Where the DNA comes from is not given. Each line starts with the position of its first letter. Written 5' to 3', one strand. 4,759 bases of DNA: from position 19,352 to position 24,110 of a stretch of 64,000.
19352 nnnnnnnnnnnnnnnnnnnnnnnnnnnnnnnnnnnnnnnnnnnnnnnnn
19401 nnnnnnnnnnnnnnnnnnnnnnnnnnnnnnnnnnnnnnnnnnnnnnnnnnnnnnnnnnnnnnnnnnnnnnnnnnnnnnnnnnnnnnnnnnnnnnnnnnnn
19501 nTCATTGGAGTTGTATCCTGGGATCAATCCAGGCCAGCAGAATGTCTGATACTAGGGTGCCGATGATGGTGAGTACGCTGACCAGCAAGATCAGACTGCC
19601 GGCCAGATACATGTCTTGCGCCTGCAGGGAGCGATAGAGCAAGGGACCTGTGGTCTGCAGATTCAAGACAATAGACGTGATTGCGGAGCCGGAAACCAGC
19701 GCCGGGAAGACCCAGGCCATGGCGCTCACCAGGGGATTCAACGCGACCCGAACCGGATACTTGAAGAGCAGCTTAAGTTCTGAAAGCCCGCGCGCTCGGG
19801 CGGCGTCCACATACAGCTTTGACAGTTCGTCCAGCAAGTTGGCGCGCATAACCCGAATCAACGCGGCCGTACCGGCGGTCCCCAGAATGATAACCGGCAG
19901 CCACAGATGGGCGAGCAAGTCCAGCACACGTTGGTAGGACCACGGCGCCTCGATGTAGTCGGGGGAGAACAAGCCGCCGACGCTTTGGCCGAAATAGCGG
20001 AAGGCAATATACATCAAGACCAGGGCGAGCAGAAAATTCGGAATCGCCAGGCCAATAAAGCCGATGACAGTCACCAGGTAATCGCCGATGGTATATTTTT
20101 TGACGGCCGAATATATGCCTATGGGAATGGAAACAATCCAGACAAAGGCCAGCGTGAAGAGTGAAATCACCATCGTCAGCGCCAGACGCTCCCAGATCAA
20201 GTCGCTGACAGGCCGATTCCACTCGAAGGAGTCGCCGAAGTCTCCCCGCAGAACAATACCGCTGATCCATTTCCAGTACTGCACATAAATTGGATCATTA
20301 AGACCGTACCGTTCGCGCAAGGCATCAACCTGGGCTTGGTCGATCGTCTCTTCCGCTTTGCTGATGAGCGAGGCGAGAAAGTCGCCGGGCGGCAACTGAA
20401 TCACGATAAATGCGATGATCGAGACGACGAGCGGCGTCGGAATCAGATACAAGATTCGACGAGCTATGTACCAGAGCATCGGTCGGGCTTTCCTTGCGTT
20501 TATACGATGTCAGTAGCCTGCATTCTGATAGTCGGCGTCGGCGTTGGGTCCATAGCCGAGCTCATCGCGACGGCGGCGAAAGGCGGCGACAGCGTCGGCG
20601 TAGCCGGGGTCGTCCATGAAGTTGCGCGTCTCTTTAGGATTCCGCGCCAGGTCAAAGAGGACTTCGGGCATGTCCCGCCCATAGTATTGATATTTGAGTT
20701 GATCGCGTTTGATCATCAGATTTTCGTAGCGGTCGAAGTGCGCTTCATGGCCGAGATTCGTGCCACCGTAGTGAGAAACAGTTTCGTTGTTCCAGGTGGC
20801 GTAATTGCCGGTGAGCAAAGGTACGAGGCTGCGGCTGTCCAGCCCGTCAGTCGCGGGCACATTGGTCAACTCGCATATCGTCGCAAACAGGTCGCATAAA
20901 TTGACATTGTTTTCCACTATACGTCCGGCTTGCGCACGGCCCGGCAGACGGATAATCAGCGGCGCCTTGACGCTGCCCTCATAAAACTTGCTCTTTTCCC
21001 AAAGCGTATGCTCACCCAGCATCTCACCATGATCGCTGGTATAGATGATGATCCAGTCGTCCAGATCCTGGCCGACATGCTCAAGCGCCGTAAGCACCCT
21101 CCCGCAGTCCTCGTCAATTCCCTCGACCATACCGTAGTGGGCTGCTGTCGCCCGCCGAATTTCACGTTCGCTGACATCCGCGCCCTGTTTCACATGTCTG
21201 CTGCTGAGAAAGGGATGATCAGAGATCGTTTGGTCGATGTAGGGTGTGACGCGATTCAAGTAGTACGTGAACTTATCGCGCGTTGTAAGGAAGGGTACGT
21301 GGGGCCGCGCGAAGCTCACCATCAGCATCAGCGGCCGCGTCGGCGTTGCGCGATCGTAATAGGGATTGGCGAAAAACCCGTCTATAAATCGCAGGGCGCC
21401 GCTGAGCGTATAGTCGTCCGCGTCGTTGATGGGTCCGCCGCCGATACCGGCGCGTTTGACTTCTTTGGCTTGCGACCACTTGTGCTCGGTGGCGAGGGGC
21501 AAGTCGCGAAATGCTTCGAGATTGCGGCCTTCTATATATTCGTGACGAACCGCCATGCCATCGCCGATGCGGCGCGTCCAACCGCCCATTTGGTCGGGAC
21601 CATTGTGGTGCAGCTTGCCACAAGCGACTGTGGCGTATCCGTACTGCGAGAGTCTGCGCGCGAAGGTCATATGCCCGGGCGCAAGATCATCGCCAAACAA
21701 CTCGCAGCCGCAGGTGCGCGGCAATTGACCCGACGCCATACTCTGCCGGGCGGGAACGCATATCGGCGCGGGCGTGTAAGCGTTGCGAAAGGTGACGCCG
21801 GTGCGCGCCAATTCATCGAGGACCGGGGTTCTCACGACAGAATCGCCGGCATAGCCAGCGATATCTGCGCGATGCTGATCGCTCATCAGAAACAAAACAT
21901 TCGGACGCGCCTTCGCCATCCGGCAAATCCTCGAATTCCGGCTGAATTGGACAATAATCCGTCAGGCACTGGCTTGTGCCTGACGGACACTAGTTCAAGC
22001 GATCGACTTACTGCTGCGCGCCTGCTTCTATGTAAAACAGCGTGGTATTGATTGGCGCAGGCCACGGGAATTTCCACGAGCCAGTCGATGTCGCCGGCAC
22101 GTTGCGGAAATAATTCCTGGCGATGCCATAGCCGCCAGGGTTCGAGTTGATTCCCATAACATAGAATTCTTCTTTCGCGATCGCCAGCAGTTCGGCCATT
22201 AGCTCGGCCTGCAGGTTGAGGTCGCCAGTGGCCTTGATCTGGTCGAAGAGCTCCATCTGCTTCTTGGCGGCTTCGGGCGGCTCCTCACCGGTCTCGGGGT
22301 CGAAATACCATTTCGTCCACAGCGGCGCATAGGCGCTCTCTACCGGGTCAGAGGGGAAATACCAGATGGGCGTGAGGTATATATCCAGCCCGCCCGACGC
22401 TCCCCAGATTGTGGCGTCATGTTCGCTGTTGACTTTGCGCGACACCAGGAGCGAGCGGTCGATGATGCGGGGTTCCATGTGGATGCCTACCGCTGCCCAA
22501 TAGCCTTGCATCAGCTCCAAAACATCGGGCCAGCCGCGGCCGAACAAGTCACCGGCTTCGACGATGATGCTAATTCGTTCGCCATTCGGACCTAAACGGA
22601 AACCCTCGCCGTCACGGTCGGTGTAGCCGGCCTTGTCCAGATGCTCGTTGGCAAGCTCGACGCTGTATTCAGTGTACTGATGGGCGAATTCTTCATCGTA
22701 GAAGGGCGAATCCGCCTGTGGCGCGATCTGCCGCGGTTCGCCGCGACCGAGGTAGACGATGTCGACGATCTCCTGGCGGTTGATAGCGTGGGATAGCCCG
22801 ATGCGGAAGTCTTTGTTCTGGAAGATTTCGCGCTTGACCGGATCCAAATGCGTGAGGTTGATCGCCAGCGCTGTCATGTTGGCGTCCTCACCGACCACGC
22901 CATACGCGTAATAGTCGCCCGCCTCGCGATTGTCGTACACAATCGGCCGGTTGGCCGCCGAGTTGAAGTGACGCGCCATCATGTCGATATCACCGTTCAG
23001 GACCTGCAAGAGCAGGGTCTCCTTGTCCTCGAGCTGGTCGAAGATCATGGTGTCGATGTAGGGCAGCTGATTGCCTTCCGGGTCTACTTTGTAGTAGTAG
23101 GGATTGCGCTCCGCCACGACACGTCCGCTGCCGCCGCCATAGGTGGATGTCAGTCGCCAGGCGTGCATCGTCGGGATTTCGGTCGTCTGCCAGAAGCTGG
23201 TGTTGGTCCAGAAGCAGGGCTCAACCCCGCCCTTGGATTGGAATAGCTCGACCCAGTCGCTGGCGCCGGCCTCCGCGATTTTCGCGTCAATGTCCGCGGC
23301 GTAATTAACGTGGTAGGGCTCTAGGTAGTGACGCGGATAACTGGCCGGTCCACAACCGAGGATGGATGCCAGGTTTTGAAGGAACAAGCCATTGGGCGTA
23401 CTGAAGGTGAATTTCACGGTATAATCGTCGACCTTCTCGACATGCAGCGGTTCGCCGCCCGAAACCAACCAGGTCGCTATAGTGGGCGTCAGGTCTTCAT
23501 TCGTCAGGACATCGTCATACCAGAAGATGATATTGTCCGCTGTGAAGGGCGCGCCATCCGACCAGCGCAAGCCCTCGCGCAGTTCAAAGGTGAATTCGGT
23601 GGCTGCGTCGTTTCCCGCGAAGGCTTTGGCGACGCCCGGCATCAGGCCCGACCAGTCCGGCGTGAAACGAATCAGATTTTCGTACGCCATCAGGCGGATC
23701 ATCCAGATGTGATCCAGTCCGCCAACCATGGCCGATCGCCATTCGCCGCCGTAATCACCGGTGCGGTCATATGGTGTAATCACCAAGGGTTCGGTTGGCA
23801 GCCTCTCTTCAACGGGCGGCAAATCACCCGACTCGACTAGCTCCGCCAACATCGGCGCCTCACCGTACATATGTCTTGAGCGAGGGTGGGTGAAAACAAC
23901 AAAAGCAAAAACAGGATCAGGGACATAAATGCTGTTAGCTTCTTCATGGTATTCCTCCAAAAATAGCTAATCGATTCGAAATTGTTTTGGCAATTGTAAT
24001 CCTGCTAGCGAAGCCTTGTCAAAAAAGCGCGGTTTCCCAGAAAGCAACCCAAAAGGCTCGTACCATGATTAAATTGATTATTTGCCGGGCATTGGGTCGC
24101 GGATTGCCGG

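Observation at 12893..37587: PUL-like ~24.7-kb locus for a sulfated, possibly sialylated glycan, built on two ABC importers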

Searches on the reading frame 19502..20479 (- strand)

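Call 3: search_protein_families(library=pfam, proteins=[window:19502-20479:-], max_evalue=0.01)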
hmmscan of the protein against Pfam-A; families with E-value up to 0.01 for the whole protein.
window:19502-20479:- (325 aa): 2 families
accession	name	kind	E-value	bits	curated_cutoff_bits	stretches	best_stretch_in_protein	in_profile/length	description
PF00528.27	BPD_transp_1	-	2e-29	103.1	26.4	1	118-322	2-182/184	Binding-protein-dependent transport system inner membrane component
PF19300.4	BPD_transp_1_N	-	3.1e-11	43.9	23.8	1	1-104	1-112/114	Binding-prot-dependent transport system membrane comp, N-term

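Call 44: search_protein_families(library=ncbifam, proteins=[window:19502-20479:-], max_evalue=0.00001)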
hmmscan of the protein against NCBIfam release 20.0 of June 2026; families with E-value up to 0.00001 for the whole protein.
window:19502-20479:- (325 aa): 13 families
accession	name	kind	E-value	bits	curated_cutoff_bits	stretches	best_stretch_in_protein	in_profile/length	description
NF045472.1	Opp4B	equivalog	3.9e-71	239.9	450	1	1-323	1-319/319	oligopeptide ABC transporter permease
NF045470.1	Opp2B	equivalog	9.6e-64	215.4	350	1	8-322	1-299/300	nickel ABC transporter permease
NF045469.1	Opp1B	equivalog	9e-51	173.2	380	1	1-323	1-307/307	nickel/cobalt ABC transporter permease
NF045471.1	Opp3B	equivalog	1.2e-49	169.4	480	1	1-324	1-304/308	oligopeptide ABC transporter permease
TIGR02789.1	nickel_nikB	equivalog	2.5e-49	168.4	447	1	1-323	1-307/314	nickel ABC transporter permease subunit NikB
NF011661.0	PRK15081.1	equivalog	2.1e-46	158.8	463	1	1-323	1-304/306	glutathione ABC transporter permease GsiC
NF007677.0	PRK10352.1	equivalog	1.8e-40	139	433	1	1-324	1-308/314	nickel ABC transporter permease subunit NikB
NF007008.0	PRK09471.1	equivalog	9.4e-40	136.9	388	1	1-323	1-305/306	oligopeptide ABC transporter permease OppB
NF011712.0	PRK15133.1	subfamily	7.3e-38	130.4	445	1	45-324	80-361/364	microcin C ABC transporter permease YejB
NF008161.0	PRK10914.1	equivalog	1.1e-35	123.4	590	1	1-323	1-336/339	dipeptide ABC transporter permease DppB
NF011690.0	PRK15110.1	equivalog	6.5e-27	94.8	432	1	68-320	44-311/321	putrescine export ABC transporter permease SapB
NF043081.1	MMSYN1_0165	equivalog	2.9e-23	82.5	350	1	74-325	152-387/388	oligopeptide ABC transporter permease OppB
NF045474.1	Opp2C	equivalog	3.1e-06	27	300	0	100-156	40-95/236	nickel transporter permease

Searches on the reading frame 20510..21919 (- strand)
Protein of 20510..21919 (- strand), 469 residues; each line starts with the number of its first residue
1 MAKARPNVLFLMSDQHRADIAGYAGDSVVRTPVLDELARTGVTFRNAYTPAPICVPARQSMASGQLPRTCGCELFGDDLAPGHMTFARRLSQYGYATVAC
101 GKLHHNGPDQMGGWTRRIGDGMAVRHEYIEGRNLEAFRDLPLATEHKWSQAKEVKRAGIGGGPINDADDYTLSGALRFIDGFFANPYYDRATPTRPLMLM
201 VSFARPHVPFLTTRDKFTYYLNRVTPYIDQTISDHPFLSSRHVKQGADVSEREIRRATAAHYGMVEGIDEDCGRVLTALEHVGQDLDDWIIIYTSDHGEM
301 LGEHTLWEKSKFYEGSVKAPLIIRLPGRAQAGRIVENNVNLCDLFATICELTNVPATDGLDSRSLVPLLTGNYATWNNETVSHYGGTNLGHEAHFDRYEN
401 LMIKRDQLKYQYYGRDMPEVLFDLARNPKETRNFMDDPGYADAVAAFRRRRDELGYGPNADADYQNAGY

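Call 3: search_protein_families(library=pfam, proteins=[window:20510-21919:-], max_evalue=0.01)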
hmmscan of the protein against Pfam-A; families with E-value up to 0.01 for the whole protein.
window:20510-21919:- (469 aa): 2 families
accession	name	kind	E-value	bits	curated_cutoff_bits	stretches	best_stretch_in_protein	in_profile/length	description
PF00884.28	Sulfatase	-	5.1e-37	128.2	25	1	6-354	1-301/301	Sulfatase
PF16347.10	SGSH_C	-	1.5e-17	64.6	29.3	1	302-450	1-147/154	N-sulphoglucosamine sulphohydrolase, C-terminal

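Call 11: search_protein_families(library=ncbifam, proteins=[window:20510-21919:-], max_evalue=0.01)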
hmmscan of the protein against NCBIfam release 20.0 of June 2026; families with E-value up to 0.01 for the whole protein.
window:20510-21919:- (469 aa): 5 families
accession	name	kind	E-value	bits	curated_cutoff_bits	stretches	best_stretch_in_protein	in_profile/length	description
NF010322.0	PRK13759.1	equivalog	5.3e-77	259.4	481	1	3-449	4-451/486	arylsulfatase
TIGR03417.1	chol_sulfatase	equivalog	2.7e-70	237.6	433.45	1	5-451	2-436/500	choline-sulfatase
NF052527.1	Mn_arylsulf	exception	6.9e-51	173.6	850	1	5-449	1-446/479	manganese-dependent arylsulfatase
NF045661.1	HdlasePehA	equivalog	2.8e-48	164.8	900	1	5-449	2-479/506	phosphoric/sulfuric ester hydrolase PehA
NF038075.1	fam_STM4013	hypoth_equivalog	0.00038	20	250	0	258-307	197-242/261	STM4013/SEN3800 family hydrolase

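Call 20: search_solved_structures(query=window:20510-21919:-, max_evalue=1e-10)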
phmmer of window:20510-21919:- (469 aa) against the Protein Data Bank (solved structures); distinct sequences matched with E-value up to 1e-10: 61 (the best 60 are shown).
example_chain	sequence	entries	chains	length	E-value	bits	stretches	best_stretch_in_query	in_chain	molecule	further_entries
6fny_A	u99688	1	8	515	1.3e-43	152.9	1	4-448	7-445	Choline-sulfatase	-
7oz8_AAA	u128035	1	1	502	1.7e-43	152.6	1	3-448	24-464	Choline-sulfatase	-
7pth_A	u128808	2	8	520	4.2e-42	147.9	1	2-448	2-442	Choline sulfatase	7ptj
6g5z_A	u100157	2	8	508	1.2e-41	146.4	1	5-448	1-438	Choline-sulfatase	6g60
9koq_A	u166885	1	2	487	2.9e-40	141.9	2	188-448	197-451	Sulfatase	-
4uph_A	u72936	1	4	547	3.3e-37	131.8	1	247-443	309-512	SULFATASE (SULFURIC ESTER HYDROLASE) PROTEIN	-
4upl_A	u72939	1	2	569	3.9e-36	128.3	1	194-447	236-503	SULFATASE FAMILY PROTEIN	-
4upi_A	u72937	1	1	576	5.7e-33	117.8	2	194-440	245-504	SULFATASE FAMILY PROTEIN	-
9ihk_D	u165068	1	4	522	2e-31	112.7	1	194-444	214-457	Sulfatase_S1_30A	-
6hr5_A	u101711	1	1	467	8.8e-31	110.6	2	190-454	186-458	Alpha-L-rhamnosidase/sulfatase (GH78)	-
7p24_AAA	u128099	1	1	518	9e-31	110.6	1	242-445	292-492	Mucin-desulfating sulfatase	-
2w8s_A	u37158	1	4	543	1.1e-30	110.3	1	190-449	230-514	PHOSPHONATE MONOESTER HYDROLASE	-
2vqr_A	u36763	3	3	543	1.1e-30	110.2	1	244-448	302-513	PUTATIVE SULFATASE | Multifunctional alkaline phosphatase superfamily protein pRL90232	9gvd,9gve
5g2v_A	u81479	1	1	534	4.6e-30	108.2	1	263-442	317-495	N-ACETYLGLUCOSAMINE-6-SULFATASE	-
4upk_A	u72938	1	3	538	2.8e-28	102.4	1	221-449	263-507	PHOSPHONATE MONOESTER HYDROLASE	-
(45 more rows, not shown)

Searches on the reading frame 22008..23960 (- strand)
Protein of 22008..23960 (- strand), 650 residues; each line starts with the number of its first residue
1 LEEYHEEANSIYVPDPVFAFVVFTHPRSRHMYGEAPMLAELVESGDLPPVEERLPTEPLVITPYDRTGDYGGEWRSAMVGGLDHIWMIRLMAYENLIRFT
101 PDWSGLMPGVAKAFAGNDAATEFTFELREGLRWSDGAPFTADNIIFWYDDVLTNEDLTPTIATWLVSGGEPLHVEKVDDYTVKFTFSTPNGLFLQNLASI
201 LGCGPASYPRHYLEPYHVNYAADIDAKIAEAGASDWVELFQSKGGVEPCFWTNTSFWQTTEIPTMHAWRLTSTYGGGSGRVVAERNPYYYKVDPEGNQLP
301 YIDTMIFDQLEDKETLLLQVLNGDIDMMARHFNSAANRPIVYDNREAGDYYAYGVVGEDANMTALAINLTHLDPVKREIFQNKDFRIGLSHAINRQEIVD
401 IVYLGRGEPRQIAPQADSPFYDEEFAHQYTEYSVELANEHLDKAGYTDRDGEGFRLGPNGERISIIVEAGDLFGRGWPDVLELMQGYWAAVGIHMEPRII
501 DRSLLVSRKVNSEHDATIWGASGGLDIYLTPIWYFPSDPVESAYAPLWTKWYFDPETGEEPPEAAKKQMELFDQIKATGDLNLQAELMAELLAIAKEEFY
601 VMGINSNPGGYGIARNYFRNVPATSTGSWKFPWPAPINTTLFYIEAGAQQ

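Call 3: search_protein_families(library=pfam, proteins=[window:22008-23960:-], max_evalue=0.01)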
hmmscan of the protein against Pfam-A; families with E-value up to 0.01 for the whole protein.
window:22008-23960:- (650 aa): 1 family
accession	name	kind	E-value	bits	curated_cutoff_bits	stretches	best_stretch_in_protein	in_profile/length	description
PF00496.27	SBP_bac_5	-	2.7e-58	198.3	32.4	1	106-524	2-349/368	Bacterial extracellular solute-binding proteins, family 5 Middle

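Call 44: search_protein_families(library=ncbifam, proteins=[window:22008-23960:-], max_evalue=0.00001)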
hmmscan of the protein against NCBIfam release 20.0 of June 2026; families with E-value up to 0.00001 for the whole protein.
window:22008-23960:- (650 aa): 7 families
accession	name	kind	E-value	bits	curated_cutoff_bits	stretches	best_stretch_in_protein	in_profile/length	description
TIGR02294.1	nickel_nikA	equivalog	1.4e-23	83.2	393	2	87-200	30-138/501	nickel ABC transporter substrate-binding protein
NF045467.1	Opp4A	equivalog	1.4e-23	83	650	1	300-496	237-429/556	oligopeptide ABC transporter substrate-binding protein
TIGR04028.1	SBP_KPN_01854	hypoth_equivalog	2e-20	72.8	468.5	1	100-200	38-137/509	TIGR04028 family ABC transporter substrate-binding protein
NF047575.1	opine_bind_CntA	exception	6.7e-11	41.4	800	1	91-198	64-165/535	staphylopine-dependent metal ABC transporter substrate-binding lipoprotein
NF043070.1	DppA_dipep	equivalog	4.6e-10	38.7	1005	0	92-198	60-179/535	dipeptide ABC transporter periplasmic-binding protein DppA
NF045468.1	Opp5A_nikA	equivalog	3.1e-08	32.5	600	0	376-452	251-324/488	nickel ABC transporter substrate-binding protein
NF011689.0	PRK15109.1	equivalog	8.5e-06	24.7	560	0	361-520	296-436/547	ABC transporter substrate-binding protein SapA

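Call 89: list_cluster_members(proteins=[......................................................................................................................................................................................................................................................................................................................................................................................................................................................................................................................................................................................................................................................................, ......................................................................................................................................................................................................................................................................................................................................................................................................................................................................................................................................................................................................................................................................, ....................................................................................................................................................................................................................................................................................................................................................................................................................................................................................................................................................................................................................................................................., window:22011-23852:-])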
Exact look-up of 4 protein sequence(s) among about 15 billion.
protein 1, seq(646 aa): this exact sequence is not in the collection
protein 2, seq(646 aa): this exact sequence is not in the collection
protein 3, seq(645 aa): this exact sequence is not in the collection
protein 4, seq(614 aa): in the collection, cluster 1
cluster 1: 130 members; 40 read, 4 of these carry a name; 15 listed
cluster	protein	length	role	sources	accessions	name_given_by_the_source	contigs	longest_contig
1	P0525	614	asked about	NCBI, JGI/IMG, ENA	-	-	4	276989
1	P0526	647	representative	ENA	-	-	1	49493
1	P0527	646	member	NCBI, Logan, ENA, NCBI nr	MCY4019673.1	MAG: ABC transporter substrate-binding protein [Chloroflexi bacterium] | ABC transporter substrate-binding protein [Chloroflexota bacterium]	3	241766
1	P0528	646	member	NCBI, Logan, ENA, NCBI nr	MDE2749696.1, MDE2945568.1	MAG: ABC transporter substrate-binding protein [Chloroflexota bacterium] | ABC transporter substrate-binding protein [Chloroflexota bacterium]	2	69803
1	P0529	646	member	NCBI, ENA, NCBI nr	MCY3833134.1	MAG: ABC transporter substrate-binding protein [Chloroflexi bacterium] | ABC transporter substrate-binding protein [Chloroflexota bacterium]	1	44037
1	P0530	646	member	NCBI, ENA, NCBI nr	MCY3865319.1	MAG: ABC transporter substrate-binding protein [Chloroflexi bacterium] | ABC transporter substrate-binding protein [Chloroflexota bacterium]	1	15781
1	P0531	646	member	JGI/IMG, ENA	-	-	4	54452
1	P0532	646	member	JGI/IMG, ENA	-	-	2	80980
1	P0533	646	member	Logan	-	-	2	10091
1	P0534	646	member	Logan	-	-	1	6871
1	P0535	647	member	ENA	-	-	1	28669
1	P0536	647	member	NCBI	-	-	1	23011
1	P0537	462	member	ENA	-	-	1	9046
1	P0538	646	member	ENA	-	-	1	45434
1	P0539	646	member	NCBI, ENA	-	-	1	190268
